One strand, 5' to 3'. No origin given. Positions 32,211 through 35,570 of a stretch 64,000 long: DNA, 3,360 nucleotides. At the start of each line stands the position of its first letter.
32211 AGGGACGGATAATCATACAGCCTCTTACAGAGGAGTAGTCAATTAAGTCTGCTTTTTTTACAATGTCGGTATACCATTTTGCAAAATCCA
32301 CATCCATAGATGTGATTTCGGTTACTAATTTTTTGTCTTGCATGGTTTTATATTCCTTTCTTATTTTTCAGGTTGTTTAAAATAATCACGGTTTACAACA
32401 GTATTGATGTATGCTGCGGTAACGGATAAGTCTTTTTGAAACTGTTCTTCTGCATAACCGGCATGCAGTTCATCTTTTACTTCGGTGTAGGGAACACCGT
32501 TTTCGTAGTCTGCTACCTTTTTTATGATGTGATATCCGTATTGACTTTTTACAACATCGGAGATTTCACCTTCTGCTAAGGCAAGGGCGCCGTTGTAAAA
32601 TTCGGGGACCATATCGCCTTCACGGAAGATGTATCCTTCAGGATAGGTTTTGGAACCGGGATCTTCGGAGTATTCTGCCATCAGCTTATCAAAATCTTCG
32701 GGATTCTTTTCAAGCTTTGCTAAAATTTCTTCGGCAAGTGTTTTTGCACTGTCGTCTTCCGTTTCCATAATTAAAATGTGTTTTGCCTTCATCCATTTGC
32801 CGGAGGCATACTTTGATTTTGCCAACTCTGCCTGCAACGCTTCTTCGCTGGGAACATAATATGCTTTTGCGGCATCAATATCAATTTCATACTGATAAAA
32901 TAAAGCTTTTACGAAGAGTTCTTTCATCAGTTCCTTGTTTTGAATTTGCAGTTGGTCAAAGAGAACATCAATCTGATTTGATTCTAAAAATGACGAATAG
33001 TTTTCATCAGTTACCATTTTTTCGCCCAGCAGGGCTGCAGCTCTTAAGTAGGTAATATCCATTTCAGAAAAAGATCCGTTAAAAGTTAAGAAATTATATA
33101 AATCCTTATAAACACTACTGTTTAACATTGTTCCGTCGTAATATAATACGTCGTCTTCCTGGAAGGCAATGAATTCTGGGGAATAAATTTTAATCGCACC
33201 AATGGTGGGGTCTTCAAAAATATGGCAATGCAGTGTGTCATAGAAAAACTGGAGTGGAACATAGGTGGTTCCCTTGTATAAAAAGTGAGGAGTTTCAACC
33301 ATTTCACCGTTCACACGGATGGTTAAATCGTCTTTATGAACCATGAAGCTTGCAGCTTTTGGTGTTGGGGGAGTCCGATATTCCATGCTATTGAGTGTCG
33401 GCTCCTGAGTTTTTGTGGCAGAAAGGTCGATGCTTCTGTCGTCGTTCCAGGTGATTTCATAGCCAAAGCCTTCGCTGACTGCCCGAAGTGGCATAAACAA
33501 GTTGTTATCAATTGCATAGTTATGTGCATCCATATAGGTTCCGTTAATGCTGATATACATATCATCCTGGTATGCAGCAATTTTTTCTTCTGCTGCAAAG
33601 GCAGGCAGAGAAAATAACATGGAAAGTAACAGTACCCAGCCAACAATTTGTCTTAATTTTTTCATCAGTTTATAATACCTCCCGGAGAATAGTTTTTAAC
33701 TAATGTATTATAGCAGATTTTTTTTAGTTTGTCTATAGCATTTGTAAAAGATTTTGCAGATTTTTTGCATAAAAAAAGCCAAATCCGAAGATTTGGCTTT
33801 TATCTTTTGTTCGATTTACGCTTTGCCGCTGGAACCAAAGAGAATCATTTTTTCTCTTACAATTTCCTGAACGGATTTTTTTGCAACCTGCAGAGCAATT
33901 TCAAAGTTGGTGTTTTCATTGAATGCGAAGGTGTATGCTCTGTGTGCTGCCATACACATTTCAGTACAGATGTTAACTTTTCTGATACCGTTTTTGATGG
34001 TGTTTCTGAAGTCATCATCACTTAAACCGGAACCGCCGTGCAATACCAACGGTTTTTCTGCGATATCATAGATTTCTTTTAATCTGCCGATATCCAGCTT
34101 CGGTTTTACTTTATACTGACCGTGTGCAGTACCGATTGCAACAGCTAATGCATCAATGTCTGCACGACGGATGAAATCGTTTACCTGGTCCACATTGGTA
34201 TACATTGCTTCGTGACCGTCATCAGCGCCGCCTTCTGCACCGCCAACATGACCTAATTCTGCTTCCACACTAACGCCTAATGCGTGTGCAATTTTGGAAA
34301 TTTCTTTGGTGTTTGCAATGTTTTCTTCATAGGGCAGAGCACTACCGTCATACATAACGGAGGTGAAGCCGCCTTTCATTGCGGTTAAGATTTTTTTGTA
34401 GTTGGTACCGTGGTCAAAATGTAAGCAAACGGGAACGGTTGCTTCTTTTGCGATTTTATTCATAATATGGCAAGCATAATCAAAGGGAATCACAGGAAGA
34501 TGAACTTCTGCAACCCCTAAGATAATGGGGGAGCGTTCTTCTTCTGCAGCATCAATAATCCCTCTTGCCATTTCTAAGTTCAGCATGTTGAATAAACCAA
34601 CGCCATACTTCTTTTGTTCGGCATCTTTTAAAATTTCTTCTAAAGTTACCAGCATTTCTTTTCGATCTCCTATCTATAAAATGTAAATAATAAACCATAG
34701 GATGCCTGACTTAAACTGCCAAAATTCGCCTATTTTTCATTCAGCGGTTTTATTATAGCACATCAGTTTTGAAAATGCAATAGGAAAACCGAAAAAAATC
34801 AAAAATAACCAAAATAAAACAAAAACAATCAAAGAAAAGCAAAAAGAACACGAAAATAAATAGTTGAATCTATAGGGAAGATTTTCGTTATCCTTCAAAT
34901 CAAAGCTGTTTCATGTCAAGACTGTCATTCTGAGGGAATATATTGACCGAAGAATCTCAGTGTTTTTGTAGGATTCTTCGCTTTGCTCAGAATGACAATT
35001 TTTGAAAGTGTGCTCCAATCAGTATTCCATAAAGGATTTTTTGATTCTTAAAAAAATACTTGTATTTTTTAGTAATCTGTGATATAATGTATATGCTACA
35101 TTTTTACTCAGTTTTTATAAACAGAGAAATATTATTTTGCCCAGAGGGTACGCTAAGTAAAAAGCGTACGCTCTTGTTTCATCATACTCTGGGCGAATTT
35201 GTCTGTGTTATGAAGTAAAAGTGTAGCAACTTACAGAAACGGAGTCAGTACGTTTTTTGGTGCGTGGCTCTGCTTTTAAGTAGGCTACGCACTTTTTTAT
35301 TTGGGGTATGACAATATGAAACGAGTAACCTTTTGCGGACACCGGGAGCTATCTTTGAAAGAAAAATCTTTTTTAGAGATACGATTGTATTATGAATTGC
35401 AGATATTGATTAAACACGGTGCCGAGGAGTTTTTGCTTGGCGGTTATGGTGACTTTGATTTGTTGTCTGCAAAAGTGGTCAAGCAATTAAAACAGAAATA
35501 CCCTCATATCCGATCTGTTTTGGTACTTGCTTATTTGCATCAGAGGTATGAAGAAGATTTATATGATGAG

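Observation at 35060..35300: Unclassified structured RNA with promoter, terminator and possible antiterminator upstream of a SLOG/DUF1273 gene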

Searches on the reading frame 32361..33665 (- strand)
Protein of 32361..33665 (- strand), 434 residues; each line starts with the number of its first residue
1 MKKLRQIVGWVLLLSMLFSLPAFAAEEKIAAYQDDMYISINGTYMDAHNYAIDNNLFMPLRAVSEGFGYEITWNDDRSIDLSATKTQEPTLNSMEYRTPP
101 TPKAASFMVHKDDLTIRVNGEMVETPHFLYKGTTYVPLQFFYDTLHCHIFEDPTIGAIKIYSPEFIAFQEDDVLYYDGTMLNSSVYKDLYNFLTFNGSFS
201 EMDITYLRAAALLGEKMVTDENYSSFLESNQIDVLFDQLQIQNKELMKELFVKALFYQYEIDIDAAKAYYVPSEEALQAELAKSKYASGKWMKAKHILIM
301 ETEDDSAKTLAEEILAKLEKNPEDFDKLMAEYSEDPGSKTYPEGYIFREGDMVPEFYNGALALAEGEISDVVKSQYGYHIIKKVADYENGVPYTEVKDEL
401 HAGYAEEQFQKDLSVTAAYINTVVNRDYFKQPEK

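Call 8: search_protein_families(library=pfam, proteins=[window:32361-33665:-])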
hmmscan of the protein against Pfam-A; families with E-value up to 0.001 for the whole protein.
window:32361-33665:- (434 aa): 4 families
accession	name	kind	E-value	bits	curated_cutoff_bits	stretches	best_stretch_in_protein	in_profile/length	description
PF13616.12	Rotamase_3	-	5.6e-21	75.7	22.5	1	285-385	10-113/116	PPIC-type PPIASE domain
PF00639.27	Rotamase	-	2.7e-16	60.8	21.7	1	296-382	1-94/97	PPIC-type PPIASE domain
PF07833.16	Cu_amine_oxidN1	-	1e-10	41.9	24.2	1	41-78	3-43/108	Copper amine oxidase N-terminal domain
PF13145.12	Rotamase_2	-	6.2e-07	30.7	27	1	283-398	14-121/121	PPIC-type PPIASE domain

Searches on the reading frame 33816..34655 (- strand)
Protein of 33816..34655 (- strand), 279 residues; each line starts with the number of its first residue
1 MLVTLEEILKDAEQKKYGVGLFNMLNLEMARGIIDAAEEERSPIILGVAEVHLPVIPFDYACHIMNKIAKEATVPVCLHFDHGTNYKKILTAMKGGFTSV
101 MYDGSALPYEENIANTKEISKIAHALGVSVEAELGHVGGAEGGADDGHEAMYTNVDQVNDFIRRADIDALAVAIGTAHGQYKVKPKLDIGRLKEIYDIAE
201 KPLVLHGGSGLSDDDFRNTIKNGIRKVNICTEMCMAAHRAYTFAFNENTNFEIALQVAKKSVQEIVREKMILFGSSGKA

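Call 8: search_protein_families(library=pfam, proteins=[window:33816-34655:-])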
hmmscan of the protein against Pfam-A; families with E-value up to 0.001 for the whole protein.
window:33816-34655:- (279 aa): 1 family
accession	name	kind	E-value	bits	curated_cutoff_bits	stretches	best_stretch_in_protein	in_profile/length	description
PF01116.26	F_bP_aldolase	-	2e-94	316.7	25.5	1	3-278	1-277/277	Fructose-bisphosphate aldolase class-II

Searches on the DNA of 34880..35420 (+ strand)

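Call 4: search_rna_families(source=window, start=34880, end=35420, threshold=evalue, max_evalue=10, show_alignments=4)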
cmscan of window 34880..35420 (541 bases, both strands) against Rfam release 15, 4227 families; matches with E-value up to 10: 5.
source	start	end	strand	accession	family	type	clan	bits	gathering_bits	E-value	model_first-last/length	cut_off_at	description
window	35094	35228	+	RF04133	MIR2646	Gene; miRNA;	-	18.4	245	0.11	51-207/256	no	MIR2646 microRNA precursor family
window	35099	35179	-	RF01663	ceN93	Gene; sRNA;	-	17.7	60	1.9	1-131/131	no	Caenorhabditis sRNA ceN93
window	35094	35228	+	RF04171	MIR1509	Gene; miRNA;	-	17.5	87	1.5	1-121/121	no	MIR1509 microRNA precursor family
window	34908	34962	-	RF01962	RMST_1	Gene; lncRNA;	-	15.6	40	0.37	1-61/61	no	Rhabdomyosarcoma 2 associated transcript conserved region 1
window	35223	35304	+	RF02635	EF0820_EF0821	Gene; sRNA;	-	9.4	442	7.5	1-370/370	no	Enterococcus sRNA EF0820_EF0821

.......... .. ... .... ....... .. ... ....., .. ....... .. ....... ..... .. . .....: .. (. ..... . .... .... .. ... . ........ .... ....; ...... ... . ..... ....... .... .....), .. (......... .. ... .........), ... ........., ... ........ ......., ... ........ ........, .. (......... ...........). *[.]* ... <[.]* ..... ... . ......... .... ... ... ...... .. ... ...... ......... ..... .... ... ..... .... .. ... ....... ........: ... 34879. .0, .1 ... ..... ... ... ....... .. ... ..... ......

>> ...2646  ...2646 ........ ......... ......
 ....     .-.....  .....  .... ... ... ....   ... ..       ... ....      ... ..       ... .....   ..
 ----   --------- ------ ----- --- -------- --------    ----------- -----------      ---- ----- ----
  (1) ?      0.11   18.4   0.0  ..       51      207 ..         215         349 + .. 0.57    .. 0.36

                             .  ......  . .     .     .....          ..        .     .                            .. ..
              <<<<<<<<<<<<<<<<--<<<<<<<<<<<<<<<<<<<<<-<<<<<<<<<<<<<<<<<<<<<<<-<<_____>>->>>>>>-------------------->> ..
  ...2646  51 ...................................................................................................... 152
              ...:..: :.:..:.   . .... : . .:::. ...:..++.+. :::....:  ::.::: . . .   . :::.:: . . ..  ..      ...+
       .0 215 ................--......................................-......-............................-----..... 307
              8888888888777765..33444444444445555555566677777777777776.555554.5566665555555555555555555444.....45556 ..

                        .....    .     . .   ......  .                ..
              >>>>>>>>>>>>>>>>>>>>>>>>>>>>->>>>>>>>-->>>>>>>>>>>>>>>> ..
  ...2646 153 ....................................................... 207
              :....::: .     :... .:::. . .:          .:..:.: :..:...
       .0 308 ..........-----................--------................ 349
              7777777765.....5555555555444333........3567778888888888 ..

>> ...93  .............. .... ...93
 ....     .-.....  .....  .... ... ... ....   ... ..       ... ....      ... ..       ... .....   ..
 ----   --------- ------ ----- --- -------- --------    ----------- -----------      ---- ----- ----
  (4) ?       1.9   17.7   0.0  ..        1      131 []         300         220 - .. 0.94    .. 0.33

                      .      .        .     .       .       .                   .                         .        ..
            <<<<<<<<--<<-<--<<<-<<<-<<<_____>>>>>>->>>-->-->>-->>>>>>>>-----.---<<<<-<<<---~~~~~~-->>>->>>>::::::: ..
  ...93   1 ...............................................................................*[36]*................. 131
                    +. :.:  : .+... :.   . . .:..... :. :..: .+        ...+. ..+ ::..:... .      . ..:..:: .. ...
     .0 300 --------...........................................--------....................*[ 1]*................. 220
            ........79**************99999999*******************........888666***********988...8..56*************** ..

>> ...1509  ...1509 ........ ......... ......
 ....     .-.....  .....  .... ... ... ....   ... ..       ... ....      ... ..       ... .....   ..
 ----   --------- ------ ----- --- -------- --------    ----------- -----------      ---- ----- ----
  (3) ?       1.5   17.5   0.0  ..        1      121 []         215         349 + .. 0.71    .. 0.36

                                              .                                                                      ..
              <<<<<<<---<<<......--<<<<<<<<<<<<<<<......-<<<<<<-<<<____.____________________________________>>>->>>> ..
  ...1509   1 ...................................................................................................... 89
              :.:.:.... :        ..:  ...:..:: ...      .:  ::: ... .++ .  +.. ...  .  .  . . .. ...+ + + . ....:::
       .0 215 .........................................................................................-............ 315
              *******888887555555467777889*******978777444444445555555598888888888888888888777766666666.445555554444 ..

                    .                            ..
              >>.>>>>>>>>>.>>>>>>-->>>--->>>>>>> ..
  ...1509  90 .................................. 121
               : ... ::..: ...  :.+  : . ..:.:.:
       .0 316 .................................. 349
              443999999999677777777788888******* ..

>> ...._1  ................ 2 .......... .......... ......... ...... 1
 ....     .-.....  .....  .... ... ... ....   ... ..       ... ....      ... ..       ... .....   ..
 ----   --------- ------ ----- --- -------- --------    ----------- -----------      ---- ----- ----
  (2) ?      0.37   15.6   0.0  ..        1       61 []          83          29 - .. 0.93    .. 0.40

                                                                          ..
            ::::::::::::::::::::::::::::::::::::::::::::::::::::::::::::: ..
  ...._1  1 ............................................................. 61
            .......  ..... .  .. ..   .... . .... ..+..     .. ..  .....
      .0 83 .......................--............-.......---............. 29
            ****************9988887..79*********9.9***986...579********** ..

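Call 61: search_dna_similar(query=window:35050-35320:+, collection=plasmids, mode=distant, max_evalue=0.001, max_rows=20)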
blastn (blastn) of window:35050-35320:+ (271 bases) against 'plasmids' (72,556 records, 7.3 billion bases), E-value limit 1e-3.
No match.

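Call 73: build_rna_model(alignment_id=A5, structure=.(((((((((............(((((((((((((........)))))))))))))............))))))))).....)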
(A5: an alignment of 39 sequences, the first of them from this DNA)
Model R1 built from alignment A5 (39 sequences, 82 columns); structure: as given.
model positions 61; base pairs 21; branch points 0; effective number of sequences 6.62; information 0.916 bits per position. Calibrated on 0.2 Mb of random sequence (short: E-values are rough).
structure used (alignment columns):
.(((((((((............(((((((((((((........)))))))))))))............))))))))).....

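Call 74: search_with_rna_model(model_id=R1, sources=[window, L001, L002, L003, L004, L007, L009, L010, L011, L012, L014, L017, L020, L023, L027, L032, L042, L073, L081, L083, L084, L085, L086, L087, L088, L089, L090, L092, L093, L094, L095, L096, L097, L098, L100, L101, L102, L103, L104, L105, L106, L107, L108, L111, L112, L113, L114, L115, L116, L117, L118, L119, L121, L123, L124, L125, L126, L127, L128, L129, L131, L132, L133, L134, L135, L136, L139, L140, L141, L142, L143, L145, L146, L148, L150, L151, L153, L154], max_evalue=0.001, make_alignment=true)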
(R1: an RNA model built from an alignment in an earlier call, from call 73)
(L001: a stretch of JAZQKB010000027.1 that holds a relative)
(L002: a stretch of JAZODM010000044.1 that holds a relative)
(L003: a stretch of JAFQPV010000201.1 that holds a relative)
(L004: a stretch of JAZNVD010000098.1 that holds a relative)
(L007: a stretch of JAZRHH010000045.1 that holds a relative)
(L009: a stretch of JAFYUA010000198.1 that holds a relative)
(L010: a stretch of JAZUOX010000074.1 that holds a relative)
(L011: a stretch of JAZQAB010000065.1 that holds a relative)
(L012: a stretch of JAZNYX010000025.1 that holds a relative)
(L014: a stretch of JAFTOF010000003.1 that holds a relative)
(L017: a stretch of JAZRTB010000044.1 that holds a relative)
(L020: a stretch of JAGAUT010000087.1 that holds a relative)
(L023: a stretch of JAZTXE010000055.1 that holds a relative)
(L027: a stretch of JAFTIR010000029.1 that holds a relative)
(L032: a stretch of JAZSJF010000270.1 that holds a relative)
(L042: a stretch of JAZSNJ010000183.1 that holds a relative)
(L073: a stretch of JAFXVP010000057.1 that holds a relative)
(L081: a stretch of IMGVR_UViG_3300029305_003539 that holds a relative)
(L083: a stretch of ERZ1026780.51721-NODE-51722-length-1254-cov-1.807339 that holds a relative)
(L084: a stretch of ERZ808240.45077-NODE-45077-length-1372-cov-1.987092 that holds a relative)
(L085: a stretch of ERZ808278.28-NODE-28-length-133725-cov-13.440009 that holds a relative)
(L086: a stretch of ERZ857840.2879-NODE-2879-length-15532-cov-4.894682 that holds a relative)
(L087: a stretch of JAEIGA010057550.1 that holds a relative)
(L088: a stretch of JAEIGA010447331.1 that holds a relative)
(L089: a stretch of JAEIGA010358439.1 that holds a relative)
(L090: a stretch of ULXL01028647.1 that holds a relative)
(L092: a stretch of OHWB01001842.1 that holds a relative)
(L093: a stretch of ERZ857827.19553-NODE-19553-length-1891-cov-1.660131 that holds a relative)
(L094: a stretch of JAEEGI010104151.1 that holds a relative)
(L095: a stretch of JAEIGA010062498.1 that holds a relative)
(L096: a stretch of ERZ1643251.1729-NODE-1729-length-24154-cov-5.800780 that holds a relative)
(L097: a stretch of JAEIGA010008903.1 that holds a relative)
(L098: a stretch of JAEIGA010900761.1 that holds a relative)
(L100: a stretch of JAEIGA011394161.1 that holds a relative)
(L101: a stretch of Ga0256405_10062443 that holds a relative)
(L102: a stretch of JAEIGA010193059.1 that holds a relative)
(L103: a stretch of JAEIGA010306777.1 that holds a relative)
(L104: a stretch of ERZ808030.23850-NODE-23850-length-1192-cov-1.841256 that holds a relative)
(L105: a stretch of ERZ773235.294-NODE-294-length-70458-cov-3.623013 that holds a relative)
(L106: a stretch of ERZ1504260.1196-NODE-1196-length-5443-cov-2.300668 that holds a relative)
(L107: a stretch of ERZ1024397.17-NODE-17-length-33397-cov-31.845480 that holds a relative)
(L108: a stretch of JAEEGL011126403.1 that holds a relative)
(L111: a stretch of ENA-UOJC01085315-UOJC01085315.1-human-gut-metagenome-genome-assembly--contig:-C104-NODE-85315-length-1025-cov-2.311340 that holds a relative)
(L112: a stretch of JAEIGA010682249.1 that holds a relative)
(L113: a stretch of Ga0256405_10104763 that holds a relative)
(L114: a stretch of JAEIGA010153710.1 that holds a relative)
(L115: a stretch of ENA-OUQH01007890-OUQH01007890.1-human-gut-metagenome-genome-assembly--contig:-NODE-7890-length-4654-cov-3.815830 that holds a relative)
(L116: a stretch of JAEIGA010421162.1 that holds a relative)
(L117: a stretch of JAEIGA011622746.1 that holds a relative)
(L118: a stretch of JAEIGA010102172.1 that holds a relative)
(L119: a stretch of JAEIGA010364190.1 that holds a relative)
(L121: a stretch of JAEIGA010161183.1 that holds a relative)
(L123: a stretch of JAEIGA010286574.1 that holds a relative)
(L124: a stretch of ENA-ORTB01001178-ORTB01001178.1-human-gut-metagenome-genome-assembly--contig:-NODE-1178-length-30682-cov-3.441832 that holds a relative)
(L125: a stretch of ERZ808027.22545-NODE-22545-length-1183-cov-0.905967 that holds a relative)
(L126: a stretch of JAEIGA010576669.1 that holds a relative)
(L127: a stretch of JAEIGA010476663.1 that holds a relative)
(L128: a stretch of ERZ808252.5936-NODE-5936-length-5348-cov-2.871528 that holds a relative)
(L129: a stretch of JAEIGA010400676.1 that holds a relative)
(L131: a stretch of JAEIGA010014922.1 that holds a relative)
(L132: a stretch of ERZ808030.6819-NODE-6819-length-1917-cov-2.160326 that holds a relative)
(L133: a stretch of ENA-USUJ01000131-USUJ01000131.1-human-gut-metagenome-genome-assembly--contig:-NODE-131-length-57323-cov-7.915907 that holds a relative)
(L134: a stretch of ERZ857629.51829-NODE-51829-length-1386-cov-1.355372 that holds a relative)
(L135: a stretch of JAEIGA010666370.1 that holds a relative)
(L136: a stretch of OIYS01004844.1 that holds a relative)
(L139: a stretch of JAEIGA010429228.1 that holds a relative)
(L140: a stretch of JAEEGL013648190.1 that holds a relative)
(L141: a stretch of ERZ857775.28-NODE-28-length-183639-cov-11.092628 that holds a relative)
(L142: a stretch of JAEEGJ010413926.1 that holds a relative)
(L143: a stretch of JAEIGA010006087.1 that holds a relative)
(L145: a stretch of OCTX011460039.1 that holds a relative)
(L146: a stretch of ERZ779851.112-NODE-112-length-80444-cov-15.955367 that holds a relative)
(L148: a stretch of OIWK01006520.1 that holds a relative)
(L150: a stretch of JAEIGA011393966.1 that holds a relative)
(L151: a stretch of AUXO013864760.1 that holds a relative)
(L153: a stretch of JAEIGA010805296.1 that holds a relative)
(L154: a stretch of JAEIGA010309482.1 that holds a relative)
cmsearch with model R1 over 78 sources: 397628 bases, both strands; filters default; matches with E-value up to 0.001: 80.
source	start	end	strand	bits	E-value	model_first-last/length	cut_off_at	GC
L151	7475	7541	-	71.7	1.5e-15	1-61/61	no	0.46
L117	357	418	+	70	4e-15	1-61/61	no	0.47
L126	1511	1572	-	70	4e-15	1-61/61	no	0.47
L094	2939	3005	-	69.9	4.2e-15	1-61/61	no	0.49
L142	899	965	-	69.9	4.2e-15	1-61/61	no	0.49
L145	502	566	+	68.9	7.6e-15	1-61/61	no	0.49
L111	538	599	+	68.3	1.1e-14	1-61/61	no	0.45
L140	510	575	+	67.6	1.7e-14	1-61/61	no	0.42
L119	1466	1527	-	67.4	1.9e-14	1-61/61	no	0.5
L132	1414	1475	-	67.4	1.9e-14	1-61/61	no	0.5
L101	950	1015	+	66.7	2.8e-14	1-61/61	no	0.5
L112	1365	1426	+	66.4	3.5e-14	1-61/61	no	0.5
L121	3325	3384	+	66.4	3.6e-14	1-61/61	no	0.47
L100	319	380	+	66.1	4.3e-14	1-61/61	no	0.48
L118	4182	4243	-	66.1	4.3e-14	1-61/61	no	0.48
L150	457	518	-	66.1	4.3e-14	1-61/61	no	0.48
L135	42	103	+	66.1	4.3e-14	1-61/61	no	0.5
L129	1730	1788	-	65.4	6.5e-14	1-61/61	no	0.46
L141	644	704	+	63.6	1.8e-13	1-61/61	no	0.48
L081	10582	10640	+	63.3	2.3e-13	1-61/61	no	0.47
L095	5324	5383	+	63.2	2.3e-13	1-61/61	no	0.52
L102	689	749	+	62.4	3.8e-13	1-61/61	no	0.51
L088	1233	1293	-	62.2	4.4e-13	1-61/61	no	0.48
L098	242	301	+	61.9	5.2e-13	1-61/61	no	0.47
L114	2641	2699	+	61.8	5.6e-13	1-61/61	no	0.49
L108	1113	1177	-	61.7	5.7e-13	1-61/61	no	0.46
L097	4420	4476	-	61.6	6.4e-13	1-61/61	no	0.49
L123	2342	2402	-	60.7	1.1e-12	1-61/61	no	0.52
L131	2499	2560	+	60.1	1.5e-12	1-61/61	no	0.5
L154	1322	1380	-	59.7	1.9e-12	1-61/61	no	0.46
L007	2903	2980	+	59.7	1.9e-12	1-61/61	no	0.49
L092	2423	2482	+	59.7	2e-12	1-61/61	no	0.5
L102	186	245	+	59.6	2e-12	1-61/61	no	0.52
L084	1200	1257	-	59.4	2.4e-12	1-61/61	no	0.47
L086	4254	4313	+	59.1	2.8e-12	1-61/61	no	0.52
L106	2681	2740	+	59.1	2.8e-12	1-61/61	no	0.52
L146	5893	5953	-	59.1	2.9e-12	1-61/61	no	0.48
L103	219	275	+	59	2.9e-12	1-61/61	no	0.46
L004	1430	1488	+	58.9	3.1e-12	1-61/61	no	0.49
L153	1425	1482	-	58.9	3.2e-12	1-61/61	no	0.45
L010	2914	2977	+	58.8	3.2e-12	1-61/61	no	0.42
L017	2918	2981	+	58.8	3.2e-12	1-61/61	no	0.42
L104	724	781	+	58.1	5.1e-12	1-61/61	no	0.48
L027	2897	2975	+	57.9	5.7e-12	1-61/61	no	0.44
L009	946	1025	+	57.8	6.1e-12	1-61/61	no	0.46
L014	2915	2980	+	57.6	6.8e-12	1-61/61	no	0.42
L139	980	1037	+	57.4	7.6e-12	1-61/61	no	0.47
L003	2901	2979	+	57.3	8.3e-12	1-61/61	no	0.53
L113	1915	1977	+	56.7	1.2e-11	1-61/61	no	0.38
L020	2904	2979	+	56.4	1.4e-11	1-61/61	no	0.43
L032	2901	2981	+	56.2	1.6e-11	1-61/61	no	0.43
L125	1071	1148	-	55.7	2.1e-11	1-61/61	no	0.45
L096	420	477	+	55.7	2.1e-11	1-61/61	no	0.47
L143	1542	1598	-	55.1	3e-11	1-61/61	no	0.47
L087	2170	2230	-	54.9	3.5e-11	1-61/61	no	0.46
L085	9088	9144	-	54.7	3.8e-11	1-61/61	no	0.44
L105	2754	2814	+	54.4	4.7e-11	1-61/61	no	0.49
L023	179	250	+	54.2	5.2e-11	1-61/61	no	0.46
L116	1906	1985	-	53.8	6.9e-11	1-61/61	no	0.45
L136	1650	1728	-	53.7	7.3e-11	1-61/61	no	0.46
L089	1722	1779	+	53.6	7.5e-11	1-61/61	no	0.47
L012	2918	2978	+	53.3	9.4e-11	1-61/61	no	0.48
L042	2899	2972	+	52.9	1.2e-10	1-61/61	no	0.41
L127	1494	1555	-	52.3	1.6e-10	1-61/61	no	0.44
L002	2883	2960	+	51.6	2.6e-10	1-61/61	no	0.5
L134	484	549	+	50.7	4.3e-10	1-61/61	no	0.53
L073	2907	2963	+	50.3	5.4e-10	1-61/61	no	0.6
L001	2903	2981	+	50.2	5.7e-10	1-61/61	no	0.47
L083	80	139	+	50.1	6.3e-10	1-61/61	no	0.48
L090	6181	6237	+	48.6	1.5e-09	1-61/61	no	0.44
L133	5521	5577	-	48.6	1.5e-09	1-61/61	no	0.44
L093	174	230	+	48.1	2e-09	1-61/61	no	0.49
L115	1992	2060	-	47.7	2.6e-09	1-61/61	no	0.51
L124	8073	8132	+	47.1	3.7e-09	1-61/61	no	0.47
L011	2917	2978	+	46.1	7e-09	1-61/61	no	0.4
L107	2833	2889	+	43.5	3.3e-08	1-61/61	no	0.44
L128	2463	2519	+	42.6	5.6e-08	1-61/61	no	0.46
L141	860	923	+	34.3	8.3e-06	1-61/61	no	0.48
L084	924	984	-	27.7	0.00044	1-61/61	no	0.48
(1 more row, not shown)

Alignment A6: 80 matches aligned to the model, 84 columns, each read 5' to 3' on its own strand. Consensus structure (alignment columns), stored with it:
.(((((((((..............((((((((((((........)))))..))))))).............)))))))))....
